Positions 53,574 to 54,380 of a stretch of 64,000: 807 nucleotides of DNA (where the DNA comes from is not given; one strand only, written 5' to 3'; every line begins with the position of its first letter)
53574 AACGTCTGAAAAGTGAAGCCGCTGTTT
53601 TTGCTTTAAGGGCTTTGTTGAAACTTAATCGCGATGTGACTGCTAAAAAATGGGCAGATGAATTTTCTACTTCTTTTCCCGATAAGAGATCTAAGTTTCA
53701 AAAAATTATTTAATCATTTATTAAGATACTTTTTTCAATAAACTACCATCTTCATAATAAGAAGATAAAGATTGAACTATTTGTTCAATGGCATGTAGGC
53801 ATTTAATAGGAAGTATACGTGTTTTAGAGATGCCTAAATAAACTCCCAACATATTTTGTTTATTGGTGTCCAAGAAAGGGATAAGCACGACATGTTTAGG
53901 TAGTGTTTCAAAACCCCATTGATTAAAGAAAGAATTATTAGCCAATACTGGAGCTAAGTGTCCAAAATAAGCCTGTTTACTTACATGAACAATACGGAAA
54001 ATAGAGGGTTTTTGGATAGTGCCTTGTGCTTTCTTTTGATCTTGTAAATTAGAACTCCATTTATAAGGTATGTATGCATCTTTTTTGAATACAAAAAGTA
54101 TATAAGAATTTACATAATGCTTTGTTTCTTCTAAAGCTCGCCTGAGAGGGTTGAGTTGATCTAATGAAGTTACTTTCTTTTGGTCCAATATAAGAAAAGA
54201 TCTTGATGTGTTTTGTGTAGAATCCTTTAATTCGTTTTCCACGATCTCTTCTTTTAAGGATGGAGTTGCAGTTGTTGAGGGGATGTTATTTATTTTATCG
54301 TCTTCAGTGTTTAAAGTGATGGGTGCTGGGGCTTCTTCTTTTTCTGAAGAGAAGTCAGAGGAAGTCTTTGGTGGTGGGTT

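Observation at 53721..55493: ATPase-less PilB-N-terminal-like protein with a P-x-P-I repeat linker and a GAF-like C-terminus, convergent on the pil operon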

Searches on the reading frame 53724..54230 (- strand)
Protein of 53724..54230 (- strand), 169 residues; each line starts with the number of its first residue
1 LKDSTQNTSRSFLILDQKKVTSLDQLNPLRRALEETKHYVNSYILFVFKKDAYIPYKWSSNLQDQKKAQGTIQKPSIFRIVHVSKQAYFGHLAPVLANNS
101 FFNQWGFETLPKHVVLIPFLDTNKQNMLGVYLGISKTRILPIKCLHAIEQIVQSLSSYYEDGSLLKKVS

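Call 13: search_solved_structures(query=A3, max_evalue=10, show_alignments=2)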
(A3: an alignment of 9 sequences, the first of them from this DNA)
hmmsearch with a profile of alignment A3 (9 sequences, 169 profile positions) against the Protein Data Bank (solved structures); distinct sequences matched with E-value up to 10: 0.

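Call 15: find_related_loci(query=A3, collection=genome_contigs, flank=10000)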
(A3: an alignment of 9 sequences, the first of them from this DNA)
Query A3 (169 aa) in genome_contigs; peptide patterns used: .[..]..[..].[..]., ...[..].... (x = any residue, [..] = any of these).
172 stretches matched a pattern; 2 encode a relative of the query (tblastn E <= 1e-3); 2 distinct loci.
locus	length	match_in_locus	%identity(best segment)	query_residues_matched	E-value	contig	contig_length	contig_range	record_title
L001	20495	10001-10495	79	6-169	1e-94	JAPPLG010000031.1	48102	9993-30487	MAG: Bdellovibrionales bacterium isolate RHO3_bin_17 NODE_1594_length_48102_cov_34.969218, whole genome shotgun sequence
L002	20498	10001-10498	74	4-169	9e-86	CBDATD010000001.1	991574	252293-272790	MAG: Bdellovibrionales bacterium isolate 585bcca8-31af-42a4-9075-87e9a9e69cb9 genome assembly, contig: contig_1, whole g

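Call 22: predict_structure(alignment_id=A3)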
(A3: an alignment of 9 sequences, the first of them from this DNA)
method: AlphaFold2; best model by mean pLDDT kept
length: 169 residues; sequences in the alignment: 9
mean_pLDDT: 36.5   pTM: 0.28
mean pLDDT of the five models: 36.5, 36.1, 36.1, 32.4, 31.9
residues with pLDDT >= 90: 0; 70-90: 0; 50-70: 10; < 50: 159
segments of 3 or more residues with pLDDT < 50: 1-33, 35-145, 155-169
pLDDT, mean of each block of 10 residues (from residue 1): 29 34 40 45 33 26 26 24 29 41 44 44 40 41 49 45 30
secondary structure, 60 per line:
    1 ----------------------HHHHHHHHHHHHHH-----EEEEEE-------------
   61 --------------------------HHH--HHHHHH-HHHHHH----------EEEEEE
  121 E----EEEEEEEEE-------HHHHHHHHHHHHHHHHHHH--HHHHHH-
elements in order: H23-36 E42-47 H92-97 H99-104 E115-121 E126-134 H142-160 H163-168

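Call 28: search_protein_representatives(alignment_id=A3)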
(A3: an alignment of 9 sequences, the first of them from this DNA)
Query: 9 sequences, 169 profile positions. Proteins with E-value up to 0.001 (for the whole library): 452; up to 1e-10: 70; up to 1e-30: 19. The best 150 are listed.
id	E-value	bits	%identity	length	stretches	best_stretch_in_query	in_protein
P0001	3.4e-97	339.8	-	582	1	2-169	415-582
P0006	1.5e-95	334.5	-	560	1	7-169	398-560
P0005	3.7e-95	333.1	-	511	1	2-169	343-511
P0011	8.7e-94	328.7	-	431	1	2-169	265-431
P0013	6.7e-52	192.4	-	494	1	23-169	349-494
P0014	2.6e-51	190.4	-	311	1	18-168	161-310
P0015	6.4e-51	189.2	-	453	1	24-168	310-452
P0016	7.8e-51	188.9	-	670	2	21-168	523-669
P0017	6.4e-48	179.4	-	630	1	16-169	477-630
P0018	3.5e-46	173.7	-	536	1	26-169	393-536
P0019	7.1e-41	156.5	-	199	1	18-168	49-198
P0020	1.5e-39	152.1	-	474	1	21-163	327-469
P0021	8.5e-39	149.7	-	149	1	27-168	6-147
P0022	1.6e-38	148.8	-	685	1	30-166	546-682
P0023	1.1e-37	146.1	-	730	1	32-167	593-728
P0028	3.8e-19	85.8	-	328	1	17-158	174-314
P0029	6.7e-19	85.0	-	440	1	18-154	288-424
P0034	9.7e-17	77.9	-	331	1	30-162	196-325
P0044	4.4e-14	69.3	-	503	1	27-157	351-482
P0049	9.2e-13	65.0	-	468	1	28-130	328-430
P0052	1.9e-12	64.0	-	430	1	34-149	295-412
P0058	7.4e-12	62.0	-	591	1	6-120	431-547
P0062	1.3e-11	61.3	-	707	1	15-138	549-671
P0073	5.6e-11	59.2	-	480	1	22-150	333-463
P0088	3.0e-10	56.8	-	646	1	37-140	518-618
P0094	8.5e-10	55.3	-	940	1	31-151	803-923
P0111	2.2e-09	54.0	-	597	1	31-157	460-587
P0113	2.9e-09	53.6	-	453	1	38-120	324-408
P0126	6.6e-09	52.4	-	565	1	36-159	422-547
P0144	1.4e-08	51.3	-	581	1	30-157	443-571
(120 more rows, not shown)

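Call 30: search_protein_families(library=pfam, alignment_id=A4, max_evalue=0.01)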
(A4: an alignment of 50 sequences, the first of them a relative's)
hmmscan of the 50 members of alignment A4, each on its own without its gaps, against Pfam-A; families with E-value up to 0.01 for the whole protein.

A. member 1, P0013 (494 aa): 0 families

B. families by the number of members that match (of 50 scanned): 5 families
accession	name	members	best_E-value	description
PF04886.17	PT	1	1.6e-05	PT disordered repeat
PF13185.12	GAF_2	1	0.0049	GAF domain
PF05157.20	MshEN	1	0.0056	MshEN domain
PF24678.1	DUF7658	1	0.0091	Domain of unknown function (DUF7658)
PF02214.28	BTB_2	1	0.0099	BTB/POZ domain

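Call 34: search_solved_structures(query=A4, max_evalue=10, show_alignments=4)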
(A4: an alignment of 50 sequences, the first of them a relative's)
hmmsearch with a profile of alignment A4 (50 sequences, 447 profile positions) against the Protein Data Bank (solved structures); distinct sequences matched with E-value up to 10: 6.
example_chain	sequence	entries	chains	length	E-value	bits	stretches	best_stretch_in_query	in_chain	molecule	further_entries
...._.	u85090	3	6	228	0.47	13.1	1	71-137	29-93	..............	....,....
6olj_C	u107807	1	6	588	0.5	13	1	20-134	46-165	Type IV pilus biogenesis ATPase PilB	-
5tsg_B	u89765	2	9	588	0.5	13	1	20-134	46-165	Type IV pilus biogenesis ATPase PilB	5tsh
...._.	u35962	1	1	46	0.73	12.5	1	1-39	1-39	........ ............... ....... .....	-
1x66_A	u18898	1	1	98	0.98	12.1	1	45-77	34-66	Friend leukemia integration 1 transcription factor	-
1sxe_A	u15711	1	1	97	1.1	12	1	45-84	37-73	Transcriptional regulator ERG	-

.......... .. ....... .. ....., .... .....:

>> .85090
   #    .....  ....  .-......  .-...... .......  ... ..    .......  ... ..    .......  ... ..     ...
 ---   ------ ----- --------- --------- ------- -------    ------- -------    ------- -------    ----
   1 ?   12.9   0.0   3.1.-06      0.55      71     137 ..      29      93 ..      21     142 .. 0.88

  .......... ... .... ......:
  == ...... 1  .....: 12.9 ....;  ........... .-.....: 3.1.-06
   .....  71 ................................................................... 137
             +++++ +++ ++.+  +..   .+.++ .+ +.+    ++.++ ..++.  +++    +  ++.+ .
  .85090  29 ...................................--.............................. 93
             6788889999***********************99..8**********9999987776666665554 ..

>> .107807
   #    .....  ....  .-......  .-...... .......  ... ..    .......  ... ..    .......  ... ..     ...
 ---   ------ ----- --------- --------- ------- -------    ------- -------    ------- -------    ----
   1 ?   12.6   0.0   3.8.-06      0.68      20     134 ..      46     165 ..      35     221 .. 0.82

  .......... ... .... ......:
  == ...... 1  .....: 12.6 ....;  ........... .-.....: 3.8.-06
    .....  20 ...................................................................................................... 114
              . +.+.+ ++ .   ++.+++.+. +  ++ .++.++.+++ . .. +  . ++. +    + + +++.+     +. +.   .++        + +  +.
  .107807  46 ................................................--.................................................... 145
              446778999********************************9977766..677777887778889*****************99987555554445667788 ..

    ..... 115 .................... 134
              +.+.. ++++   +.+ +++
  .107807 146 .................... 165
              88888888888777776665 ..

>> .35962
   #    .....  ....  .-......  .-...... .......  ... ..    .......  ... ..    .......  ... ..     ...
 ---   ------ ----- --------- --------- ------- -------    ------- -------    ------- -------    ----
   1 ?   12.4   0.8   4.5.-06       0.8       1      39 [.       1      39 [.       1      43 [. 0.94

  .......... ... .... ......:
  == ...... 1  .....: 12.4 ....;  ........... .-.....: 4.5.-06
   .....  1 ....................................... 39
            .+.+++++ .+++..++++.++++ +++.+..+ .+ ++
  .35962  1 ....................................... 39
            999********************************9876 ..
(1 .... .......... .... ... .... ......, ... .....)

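Call 37: search_solved_structures(query=A5, max_evalue=10, show_alignments=3)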
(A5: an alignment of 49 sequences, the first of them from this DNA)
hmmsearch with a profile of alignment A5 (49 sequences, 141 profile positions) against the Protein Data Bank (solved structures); distinct sequences matched with E-value up to 10: 0.

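Call 38: find_homologous_proteins(query=A5, max_evalue=0.001)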
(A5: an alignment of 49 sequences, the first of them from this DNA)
Query A5 (49 sequences) (142 aa, profile of the alignment): 4 proteins with E <= 0.001 among 749 candidates.
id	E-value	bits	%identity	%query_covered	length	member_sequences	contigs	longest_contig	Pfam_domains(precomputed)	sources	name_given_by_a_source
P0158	5.0e-33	132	28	99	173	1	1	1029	-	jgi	jgi:hypothetical protein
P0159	8.5e-33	131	29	84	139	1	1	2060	-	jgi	jgi:hypothetical protein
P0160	2.1e-27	114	26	89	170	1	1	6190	-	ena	-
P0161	1.1e-26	111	29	68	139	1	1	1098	-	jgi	jgi:hypothetical protein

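Call 41: find_encoding_contigs(protein=P0034, flank=10000, max_places=3)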
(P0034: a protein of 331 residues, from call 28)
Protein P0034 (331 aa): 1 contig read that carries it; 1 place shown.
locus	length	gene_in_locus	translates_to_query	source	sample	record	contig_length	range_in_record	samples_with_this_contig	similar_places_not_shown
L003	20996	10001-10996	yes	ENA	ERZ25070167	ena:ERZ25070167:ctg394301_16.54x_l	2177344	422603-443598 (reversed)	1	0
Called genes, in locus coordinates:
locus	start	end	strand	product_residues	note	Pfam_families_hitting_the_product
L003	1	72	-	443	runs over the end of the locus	PF00083:Sugar_tr, PF07690:MFS_1, PF12832:MFS_1_like, PF07690:MFS_1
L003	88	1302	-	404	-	PF13371:TPR_9 (faint), PF07719:TPR_2 (faint), PF13181:TPR_8 (faint), PF13414:TPR_11 (faint), PF13428:TPR_14 (faint), PF00515:TPR_1 (weak), PF13424:TPR_12 (weak), PF13431:TPR_17 (weak), +1 more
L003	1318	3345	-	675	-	PF03030:H_PPase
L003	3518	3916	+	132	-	-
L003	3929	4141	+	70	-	-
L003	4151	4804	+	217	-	PF00005:ABC_tran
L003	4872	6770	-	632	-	PF00072:Response_reg, PF00226:DnaJ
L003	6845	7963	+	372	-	-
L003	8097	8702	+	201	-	PF07798:CCDC90-like (faint), PF01442:Apolipoprotein (faint)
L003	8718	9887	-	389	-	PF00266:Aminotran_5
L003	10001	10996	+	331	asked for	-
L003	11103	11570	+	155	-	PF00164:Ribosom_S12_S23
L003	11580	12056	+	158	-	PF00177:Ribosomal_S7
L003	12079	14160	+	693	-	PF00009:GTP_EFTU, PF22042:EF-G_D2, PF03144:GTP_EFTU_D2, PF14492:EFG_III, PF16658:RF3_C (weak), PF03764:EFG_IV, PF00679:EFG_C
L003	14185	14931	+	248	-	-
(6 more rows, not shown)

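Call 42: find_encoding_contigs(protein=P0013, flank=10000, max_places=3)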
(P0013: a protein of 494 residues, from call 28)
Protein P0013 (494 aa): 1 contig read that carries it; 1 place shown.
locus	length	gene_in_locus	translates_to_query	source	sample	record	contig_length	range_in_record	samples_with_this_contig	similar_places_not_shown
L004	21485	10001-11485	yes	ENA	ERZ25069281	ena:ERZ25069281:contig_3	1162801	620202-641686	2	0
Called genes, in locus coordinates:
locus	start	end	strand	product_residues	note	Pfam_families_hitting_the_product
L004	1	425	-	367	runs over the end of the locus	-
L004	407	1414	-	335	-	PF00586:AIRS, PF02769:AIRS_C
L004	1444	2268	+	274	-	-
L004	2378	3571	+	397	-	PF27697:ENTREP_C (faint)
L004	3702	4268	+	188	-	-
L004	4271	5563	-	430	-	PF01926:MMR_HSR1, PF02421:FeoB_N (weak), PF00009:GTP_EFTU, PF00071:Ras (weak), PF01926:MMR_HSR1, PF02421:FeoB_N, PF04548:AIG1 (weak), PF14714:KH_dom-like, +10 more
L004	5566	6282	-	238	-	PF14622:Ribonucleas_3_3, PF00636:Ribonuclease_3, PF00035:dsrm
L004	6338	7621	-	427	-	PF00919:UPF0004, PF04055:Radical_SAM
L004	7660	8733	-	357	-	PF03054:tRNA_Me_trans, PF20259:tRNA_Me_trans_M, PF20258:tRNA_Me_trans_C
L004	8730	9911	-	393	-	PF00266:Aminotran_5, PF00155:Aminotran_1_2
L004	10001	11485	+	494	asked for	-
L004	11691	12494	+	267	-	PF02618:YceG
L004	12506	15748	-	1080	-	PF17757:UvrB_inter, PF02559:CarD_TRCF_RID, PF00270:DEAD, PF04851:ResIII, PF00271:Helicase_C, PF22590:Cas3-like_C_2 (weak), PF03461:TRCF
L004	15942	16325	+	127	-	PF00507:Oxidored_q4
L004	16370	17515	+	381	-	PF00146:NADHdh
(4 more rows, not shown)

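Call 43: find_encoding_contigs(protein=P0049, flank=8000, max_places=2)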
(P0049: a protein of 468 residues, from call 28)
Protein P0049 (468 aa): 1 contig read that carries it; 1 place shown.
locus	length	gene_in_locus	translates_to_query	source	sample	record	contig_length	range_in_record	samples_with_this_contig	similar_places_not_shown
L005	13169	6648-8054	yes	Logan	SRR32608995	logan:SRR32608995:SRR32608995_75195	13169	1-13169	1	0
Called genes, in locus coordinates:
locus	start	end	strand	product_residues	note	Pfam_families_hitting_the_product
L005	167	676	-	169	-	-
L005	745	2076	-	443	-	PF00919:UPF0004, PF04055:Radical_SAM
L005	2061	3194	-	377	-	PF03054:tRNA_Me_trans, PF20259:tRNA_Me_trans_M, PF20258:tRNA_Me_trans_C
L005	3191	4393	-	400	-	PF00266:Aminotran_5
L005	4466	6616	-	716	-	-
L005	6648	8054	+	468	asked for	-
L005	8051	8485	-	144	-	PF02367:TsaE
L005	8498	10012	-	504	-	PF03853:YjeF_N, PF01256:Carb_kinase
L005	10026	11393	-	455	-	PF02878:PGM_PMM_I, PF02879:PGM_PMM_II, PF02880:PGM_PMM_III, PF00408:PGM_PMM_IV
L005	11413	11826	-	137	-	-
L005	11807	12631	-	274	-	PF19293:CdaA_N (weak), PF02457:DAC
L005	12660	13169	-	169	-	?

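Call 44: find_encoding_contigs(protein=P0113, flank=8000, max_places=2)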
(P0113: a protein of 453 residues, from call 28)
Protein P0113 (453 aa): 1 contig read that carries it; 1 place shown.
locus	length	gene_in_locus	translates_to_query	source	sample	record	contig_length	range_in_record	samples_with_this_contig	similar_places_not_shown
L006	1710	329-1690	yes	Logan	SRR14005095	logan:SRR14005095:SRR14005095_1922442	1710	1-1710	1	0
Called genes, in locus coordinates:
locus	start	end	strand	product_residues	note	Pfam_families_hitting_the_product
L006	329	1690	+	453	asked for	-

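Call 45: find_encoding_contigs(protein=P0022, flank=8000, max_places=2)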
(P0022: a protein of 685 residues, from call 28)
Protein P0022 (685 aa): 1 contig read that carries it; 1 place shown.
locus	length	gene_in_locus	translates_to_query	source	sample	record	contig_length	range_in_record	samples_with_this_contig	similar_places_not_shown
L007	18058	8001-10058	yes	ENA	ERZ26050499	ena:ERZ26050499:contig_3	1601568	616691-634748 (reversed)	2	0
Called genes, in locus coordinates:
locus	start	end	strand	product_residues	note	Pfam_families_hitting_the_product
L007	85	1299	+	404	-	-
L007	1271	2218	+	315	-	PF16697:Yop-YscD_cpl, PF00498:FHA, PF00990:GGDEF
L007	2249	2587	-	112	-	-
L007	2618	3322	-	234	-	-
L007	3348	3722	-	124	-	-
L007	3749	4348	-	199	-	PF04079:SMC_ScpB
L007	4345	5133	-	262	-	PF02616:SMC_ScpA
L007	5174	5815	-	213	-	PF02163:Peptidase_M50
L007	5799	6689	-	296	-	PF00288:GHMP_kinases_N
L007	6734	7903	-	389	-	PF00266:Aminotran_5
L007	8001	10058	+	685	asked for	-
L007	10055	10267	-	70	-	-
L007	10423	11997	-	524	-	PF14882:INT_rpt (faint)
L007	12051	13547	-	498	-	PF25696:Phage_Gp168 (faint), PF14882:INT_rpt (faint)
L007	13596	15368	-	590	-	PF14882:INT_rpt (faint)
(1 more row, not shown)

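Call 56: find_encoding_contigs(protein=P0058, flank=8000, max_places=1)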
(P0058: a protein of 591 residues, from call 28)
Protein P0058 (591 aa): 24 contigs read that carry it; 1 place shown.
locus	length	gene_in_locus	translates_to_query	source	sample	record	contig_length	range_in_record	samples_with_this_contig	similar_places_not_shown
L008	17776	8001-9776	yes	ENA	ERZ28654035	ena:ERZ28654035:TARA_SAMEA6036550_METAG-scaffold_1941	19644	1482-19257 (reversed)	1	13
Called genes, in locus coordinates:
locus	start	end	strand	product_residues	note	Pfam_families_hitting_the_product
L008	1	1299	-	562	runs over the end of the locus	?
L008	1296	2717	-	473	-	PF01882:DUF58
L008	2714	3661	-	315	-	PF20030:bpMoxR (weak), PF00004:AAA, PF07726:AAA_3, PF07728:AAA_5, PF17863:AAA_lid_2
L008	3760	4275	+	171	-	-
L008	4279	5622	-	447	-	PF00919:UPF0004, PF04055:Radical_SAM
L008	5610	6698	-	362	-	PF03054:tRNA_Me_trans, PF20259:tRNA_Me_trans_M, PF20258:tRNA_Me_trans_C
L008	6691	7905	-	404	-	PF00266:Aminotran_5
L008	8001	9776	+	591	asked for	-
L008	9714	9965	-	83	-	-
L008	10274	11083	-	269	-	-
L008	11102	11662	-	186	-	PF13302:Acetyltransf_3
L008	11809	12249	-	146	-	PF01316:Arg_repressor, PF02863:Arg_repressor_C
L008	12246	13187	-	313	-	PF02729:OTCace_N, PF00185:OTCace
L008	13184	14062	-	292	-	PF00696:AA_kinase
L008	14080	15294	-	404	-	PF01960:ArgJ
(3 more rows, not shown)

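Call 57: find_encoding_contigs(protein=P0028, flank=8000, max_places=1)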
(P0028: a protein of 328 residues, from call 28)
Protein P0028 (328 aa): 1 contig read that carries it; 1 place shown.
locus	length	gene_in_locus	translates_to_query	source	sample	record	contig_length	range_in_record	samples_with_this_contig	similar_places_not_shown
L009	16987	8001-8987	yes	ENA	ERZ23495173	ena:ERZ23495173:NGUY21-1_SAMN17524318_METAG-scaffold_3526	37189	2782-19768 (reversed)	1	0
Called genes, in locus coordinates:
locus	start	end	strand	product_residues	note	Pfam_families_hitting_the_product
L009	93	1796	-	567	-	-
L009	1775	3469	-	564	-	-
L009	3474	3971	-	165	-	-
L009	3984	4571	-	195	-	-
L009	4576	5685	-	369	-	PF03054:tRNA_Me_trans, PF20259:tRNA_Me_trans_M, PF20258:tRNA_Me_trans_C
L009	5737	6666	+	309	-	PF00288:GHMP_kinases_N (weak)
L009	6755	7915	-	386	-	PF00266:Aminotran_5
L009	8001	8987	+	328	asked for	-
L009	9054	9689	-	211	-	PF21948:LplA-B_cat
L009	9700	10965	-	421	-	-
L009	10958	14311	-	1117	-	PF02811:PHP, PF07733:DNA_pol3_alpha, PF17657:DNA_pol3_finger, PF14579:HHH_6, PF01336:tRNA_anti-codon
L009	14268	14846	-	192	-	PF00958:GMP_synt_C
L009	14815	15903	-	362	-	PF00117:GATase, PF07722:Peptidase_C26 (weak), PF02540:NAD_synthase (faint)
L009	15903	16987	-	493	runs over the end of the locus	PF00478:IMPDH, PF03060:NMO (faint), PF00571:CBS, PF01070:FMN_dh (weak), PF01645:Glu_synthase (weak)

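Call 58: find_encoding_contigs(protein=P0094, flank=8000, max_places=1)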
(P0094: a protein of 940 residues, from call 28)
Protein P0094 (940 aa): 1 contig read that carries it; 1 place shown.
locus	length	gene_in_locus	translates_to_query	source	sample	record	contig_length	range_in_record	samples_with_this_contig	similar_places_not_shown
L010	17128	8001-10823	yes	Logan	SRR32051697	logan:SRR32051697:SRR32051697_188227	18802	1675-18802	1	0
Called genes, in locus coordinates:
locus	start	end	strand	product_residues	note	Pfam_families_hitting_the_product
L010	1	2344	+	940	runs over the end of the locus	PF00675:Peptidase_M16, PF05193:Peptidase_M16_C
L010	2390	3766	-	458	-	PF00919:UPF0004, PF04055:Radical_SAM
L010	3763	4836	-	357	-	PF03054:tRNA_Me_trans, PF20259:tRNA_Me_trans_M, PF20258:tRNA_Me_trans_C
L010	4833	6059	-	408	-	PF00266:Aminotran_5, PF00155:Aminotran_1_2 (weak), PF01212:Beta_elim_lyase (weak)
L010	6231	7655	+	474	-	PF03572:Peptidase_S41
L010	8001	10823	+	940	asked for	-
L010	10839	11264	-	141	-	-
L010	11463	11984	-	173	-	PF02367:TsaE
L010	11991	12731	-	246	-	PF03740:PdxJ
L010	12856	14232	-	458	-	PF02878:PGM_PMM_I, PF02879:PGM_PMM_II, PF02880:PGM_PMM_III, PF00408:PGM_PMM_IV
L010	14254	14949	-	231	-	PF07949:YbbR (faint)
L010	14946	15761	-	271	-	PF19293:CdaA_N (weak), PF02457:DAC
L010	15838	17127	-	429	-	?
